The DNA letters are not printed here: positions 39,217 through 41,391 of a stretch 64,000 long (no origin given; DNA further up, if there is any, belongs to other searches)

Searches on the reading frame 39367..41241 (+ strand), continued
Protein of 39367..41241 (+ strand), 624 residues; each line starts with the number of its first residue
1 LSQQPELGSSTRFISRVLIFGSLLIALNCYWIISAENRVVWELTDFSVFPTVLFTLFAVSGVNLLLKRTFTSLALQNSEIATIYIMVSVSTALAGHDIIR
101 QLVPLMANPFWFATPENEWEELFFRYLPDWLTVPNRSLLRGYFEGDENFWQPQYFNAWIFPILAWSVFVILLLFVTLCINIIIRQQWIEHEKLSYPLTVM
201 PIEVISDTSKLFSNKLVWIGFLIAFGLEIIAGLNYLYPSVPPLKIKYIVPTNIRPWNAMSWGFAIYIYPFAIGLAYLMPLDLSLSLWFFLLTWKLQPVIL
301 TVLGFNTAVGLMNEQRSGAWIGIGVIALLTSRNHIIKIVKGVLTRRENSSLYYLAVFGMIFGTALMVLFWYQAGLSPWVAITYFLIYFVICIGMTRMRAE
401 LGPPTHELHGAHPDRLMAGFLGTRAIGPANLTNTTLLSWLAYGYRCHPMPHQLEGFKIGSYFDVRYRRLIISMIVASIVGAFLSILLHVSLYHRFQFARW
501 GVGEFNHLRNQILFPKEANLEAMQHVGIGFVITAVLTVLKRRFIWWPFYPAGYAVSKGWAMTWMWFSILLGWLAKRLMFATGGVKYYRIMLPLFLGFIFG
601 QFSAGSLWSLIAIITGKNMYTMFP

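Call 26: predict_structure(alignment_id=A2)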
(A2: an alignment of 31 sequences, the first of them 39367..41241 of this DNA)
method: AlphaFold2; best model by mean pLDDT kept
length: 624 residues; sequences in the alignment: 31
mean_pLDDT: 84.5   pTM: 0.88
mean pLDDT of the five models: 84.5, 82.8, 81.2, 81.2, 80.5
residues with pLDDT >= 90: 267; 70-90: 282; 50-70: 54; < 50: 21
segments of 3 or more residues with pLDDT < 50: 1-5, 40-47, 114-116, 621-624
pLDDT, mean of each block of 10 residues (from residue 1): 48 89 93 71 52 88 90 90 94 74 77 54 79 81 74 90 95 96 90 85 89 93 91 83 80 80 83 89 89 87 72 87 93 93 80 94 97 95 95 88 62 90 92 90 80 93 92 96 91 63 81 89 92 93 86 81 86 93 91 92 84 74 43
secondary structure, 60 per line:
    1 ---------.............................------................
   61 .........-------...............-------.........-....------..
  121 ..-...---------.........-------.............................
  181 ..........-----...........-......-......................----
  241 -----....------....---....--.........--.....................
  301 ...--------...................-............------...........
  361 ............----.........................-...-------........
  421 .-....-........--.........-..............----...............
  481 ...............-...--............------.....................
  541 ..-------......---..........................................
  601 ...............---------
elements in order: H10-38 H45-69 H77-91 H99-107 H109-112 H119-122 H136-144 H152-190 H196-206 H208-213 H215-236 E246-249 H256-259 E263-266 H269-277 H280-303 H312-330 H332-343 H350-372 H377-401 H413-421 H423-426 H428-435 H438-446 H448-461 H466-495 H502-513 H520-542 H550-555 H559-615

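Call 30: fold_search(model_id=the predicted structure, library=pdb)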
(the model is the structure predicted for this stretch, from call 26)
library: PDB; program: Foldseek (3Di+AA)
matches with E <= 10: 278; with E <= 0.001: 2
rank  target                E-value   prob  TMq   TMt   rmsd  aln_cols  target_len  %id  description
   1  7wst_A                9.3e-09  1.00  0.66  0.69   6.9       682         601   13  Cryo-EM structure of the barley Yellow stripe 1 transporter in complex with Fe(III)-DMA (released 2022-11-30)
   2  7wsr_A                5.2e-08  1.00  0.69  0.71   6.7       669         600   13  Cryo-EM structure of the barley Yellow stripe 1 transporter (released 2022-11-30)
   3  7tak_B                1.1e-01  0.13  0.11  0.13  22.7       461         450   14  Structure of a NAT transporter (released 2023-01-25)
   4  6afz_A                2.1e-01  0.11  0.14  0.12  27.0       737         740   12  Proton pyrophosphatase-E225H mutant (released 2019-04-10)
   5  7tak_A                2.9e-01  0.10  0.11  0.13  23.0       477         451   12  Structure of a NAT transporter (released 2023-01-25)
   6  9a52_A                2.9e-01  0.09  0.09  0.12  25.5       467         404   13  Integrative model of YCSG-FABL by crosslinking MS and deep learning (released 2024-09-18)
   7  4a01_A                3.0e-01  0.09  0.15  0.13  25.9       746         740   11  Crystal Structure of the H-Translocating Pyrophosphatase (released 2012-03-28)
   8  6ivo_A                4.3e-01  0.08  0.07  0.13  31.5       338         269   14  Crystal structure of a membrane protein P208A (released 2019-11-06)
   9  4yzf_A                4.9e-01  0.10  0.12  0.15  23.5       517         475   12  Crystal structure of the anion exchanger domain of human erythrocyte Band 3 (released 2015-11-04)
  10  6jb3                  5.1e-01  0.04  0.11  0.10  32.3       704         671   11  Structure of SUR1 subunit bound with repaglinide (released 2019-05-22)
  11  5gpj_C                5.8e-01  0.06  0.13  0.11  27.5       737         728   11  Crystal Structure of Proton-Pumping Pyrophosphatase (released 2016-12-28)
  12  6iv2_D                5.8e-01  0.06  0.06  0.12  30.8       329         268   14  Crystal structure of a bacterial Bestrophin homolog from Klebsiella pneumoniae with a mutation Y211A (released 2019-11-13)
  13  5gpj_A                6.3e-01  0.06  0.14  0.13  25.1       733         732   10  Crystal Structure of Proton-Pumping Pyrophosphatase (released 2016-12-28)
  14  6ob6_B                6.5e-01  0.07  0.09  0.13  21.1       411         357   13  Human equilibrative nucleoside transporter-1, S-(4-nitrobenzyl)-6-thioinosine bound, merohedrally twinned (released 2019-07-03)
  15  7z6n_B                7.1e-01  0.20  0.14  0.25  19.3       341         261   10  Crystal structure of Zn2+-transporter BbZIP in a metal-stripped state (released 2022-08-10)
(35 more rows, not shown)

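Call 33: search_protein_families(library=pfam, proteins=[L073:8772-9539:+, L083:6624-7814:-, L058:2237-3628:+, L055:3537-4334:+, L037:6374-7426:-, L025:7548-8819:-, L037:13510-14382:+, L024:14454-15557:+, L064:11907-14672:-, L056:14716-15642:-], max_evalue=0.001)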
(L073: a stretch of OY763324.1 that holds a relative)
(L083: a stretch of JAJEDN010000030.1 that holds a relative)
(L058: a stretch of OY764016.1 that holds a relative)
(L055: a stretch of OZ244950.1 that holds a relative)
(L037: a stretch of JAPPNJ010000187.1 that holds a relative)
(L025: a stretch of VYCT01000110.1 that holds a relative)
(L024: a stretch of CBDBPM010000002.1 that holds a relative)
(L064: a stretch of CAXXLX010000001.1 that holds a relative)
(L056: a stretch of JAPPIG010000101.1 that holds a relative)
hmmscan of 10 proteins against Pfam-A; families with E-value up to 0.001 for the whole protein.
L073:8772-9539:+ (255 aa): 0 families

L083:6624-7814:- (396 aa): 1 family
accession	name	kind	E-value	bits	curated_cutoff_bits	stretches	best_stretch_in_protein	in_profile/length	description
PF01408.29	GFO_IDH_MocA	-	3.7e-21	76.5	24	1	4-121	1-117/120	Oxidoreductase family, NAD-binding Rossmann fold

L058:2237-3628:+ (463 aa): 4 families
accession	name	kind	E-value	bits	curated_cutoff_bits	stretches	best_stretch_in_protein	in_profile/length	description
PF00884.28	Sulfatase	-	1.1e-36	127.2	25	1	13-346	2-300/301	Sulfatase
PF16347.10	SGSH_C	-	2e-11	44.7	29.3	1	296-430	1-136/154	N-sulphoglucosamine sulphohydrolase, C-terminal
PF01663.27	Phosphodiest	-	1.9e-07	31.5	23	1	215-293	158-221/342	Type I phosphodiesterase / nucleotide pyrophosphatase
PF02995.22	DUF229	-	3.5e-05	23.1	25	1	260-298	310-348/496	Protein of unknown function (DUF229)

L055:3537-4334:+ (265 aa): 1 family
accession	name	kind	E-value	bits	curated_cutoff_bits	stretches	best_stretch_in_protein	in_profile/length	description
PF13385.13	Laminin_G_3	-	5.3e-25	88.8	27.6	1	83-234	9-151/151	Concanavalin A-like lectin/glucanases superfamily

L037:6374-7426:- (350 aa): 1 family
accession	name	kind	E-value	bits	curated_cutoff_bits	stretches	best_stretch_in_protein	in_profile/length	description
PF01075.23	Glyco_transf_9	-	7.6e-36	124.1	22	1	136-316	60-236/247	Glycosyltransferase family 9 (heptosyltransferase)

L025:7548-8819:- (423 aa): 2 families
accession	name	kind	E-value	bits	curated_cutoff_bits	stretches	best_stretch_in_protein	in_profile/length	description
PF06722.18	EryCIII-like_C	-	1.1e-14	55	31.7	1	309-410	32-132/145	Erythromycin biosynthesis protein CIII-like, C-terminal domain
PF03033.26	Glyco_transf_28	-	3.8e-09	37.2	26.2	1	16-77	1-57/139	Glycosyltransferase family 28 N-terminal domain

L037:13510-14382:+ (290 aa): 1 family
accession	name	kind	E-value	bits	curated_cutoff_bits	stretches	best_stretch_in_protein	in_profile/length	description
PF10418.14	DHODB_Fe-S_bind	-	1.3e-15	57.2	23.9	1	244-285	1-40/41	Iron-sulfur cluster binding domain of dihydroorotate dehydrogenase B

L024:14454-15557:+ (367 aa): 2 families
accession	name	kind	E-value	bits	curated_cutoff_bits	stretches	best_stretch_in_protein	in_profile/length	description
PF04055.27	Radical_SAM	-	2.4e-22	80.3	29.5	1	66-220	6-162/166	Radical SAM superfamily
PF06968.18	BATS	-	7.2e-21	74.6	22.2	1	233-329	1-87/88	Biotin and Thiamin Synthesis associated domain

L064:11907-14672:- (921 aa): 3 families
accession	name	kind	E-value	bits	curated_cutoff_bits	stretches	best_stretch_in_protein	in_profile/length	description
PF00122.25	E1-E2_ATPase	-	2e-26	93.1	28.1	1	128-307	5-166/181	E1-E2 ATPase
PF00689.26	Cation_ATPase_C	-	1.5e-23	83.9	27.3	1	743-905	2-168/175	Cation transporting ATPase, C-terminus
PF00690.31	Cation_ATPase_N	-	1.2e-08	34.9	20.4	1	16-83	2-68/69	Cation transporter/ATPase, N-terminus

L056:14716-15642:- (308 aa): 2 families
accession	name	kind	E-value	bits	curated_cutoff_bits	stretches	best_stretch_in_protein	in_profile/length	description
PF00288.32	GHMP_kinases_N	-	3.1e-15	56.6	22.3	1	62-143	3-87/87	GHMP kinases N terminal domain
PF08544.19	GHMP_kinases_C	-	7.3e-10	39.6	21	1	207-280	4-84/85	GHMP kinases C terminal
